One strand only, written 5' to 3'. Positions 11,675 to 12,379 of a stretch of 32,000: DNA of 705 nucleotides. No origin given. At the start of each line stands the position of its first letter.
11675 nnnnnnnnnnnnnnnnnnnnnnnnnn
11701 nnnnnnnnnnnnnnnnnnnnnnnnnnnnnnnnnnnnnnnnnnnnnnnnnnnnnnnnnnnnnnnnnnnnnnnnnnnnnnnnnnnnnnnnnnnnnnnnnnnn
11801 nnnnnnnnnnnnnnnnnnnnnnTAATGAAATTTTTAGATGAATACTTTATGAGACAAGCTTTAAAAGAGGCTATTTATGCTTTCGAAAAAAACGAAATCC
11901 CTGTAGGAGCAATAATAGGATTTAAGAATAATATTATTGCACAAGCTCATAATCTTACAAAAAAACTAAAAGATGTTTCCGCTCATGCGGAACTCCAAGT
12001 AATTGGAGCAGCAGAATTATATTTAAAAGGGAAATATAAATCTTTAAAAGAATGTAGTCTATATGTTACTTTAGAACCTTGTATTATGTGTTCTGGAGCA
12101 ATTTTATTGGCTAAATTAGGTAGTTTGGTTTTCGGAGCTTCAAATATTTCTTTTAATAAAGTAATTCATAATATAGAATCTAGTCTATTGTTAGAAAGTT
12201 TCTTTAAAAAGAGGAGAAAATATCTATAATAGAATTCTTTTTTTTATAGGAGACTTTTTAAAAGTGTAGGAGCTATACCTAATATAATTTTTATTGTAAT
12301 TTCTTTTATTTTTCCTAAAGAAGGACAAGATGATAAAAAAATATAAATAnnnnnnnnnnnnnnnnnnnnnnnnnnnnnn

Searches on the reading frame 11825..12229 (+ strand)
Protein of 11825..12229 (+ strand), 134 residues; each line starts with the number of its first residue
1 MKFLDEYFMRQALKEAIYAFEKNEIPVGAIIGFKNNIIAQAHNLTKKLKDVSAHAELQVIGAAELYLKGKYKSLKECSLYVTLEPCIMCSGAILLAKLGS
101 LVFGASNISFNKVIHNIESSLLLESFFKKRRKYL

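Call 8: search_protein_families(library=pfam, proteins=[window:11825-12229:+])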
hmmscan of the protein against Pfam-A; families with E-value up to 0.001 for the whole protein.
window:11825-12229:+ (134 aa): 3 families
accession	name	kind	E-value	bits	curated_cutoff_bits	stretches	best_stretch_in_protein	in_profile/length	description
PF14437.12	MafB19-deam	-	6.2e-23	81.7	27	1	6-117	4-113/142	MafB19-like deaminase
PF00383.29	dCMP_cyt_deam_1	-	1.1e-21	77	25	1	5-104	4-101/102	Cytidine and deoxycytidylate deaminase zinc-binding region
PF09911.14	DUF2140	-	0.00045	20.2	34.3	1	43-121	63-139/187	Uncharacterized protein conserved in bacteria (DUF2140)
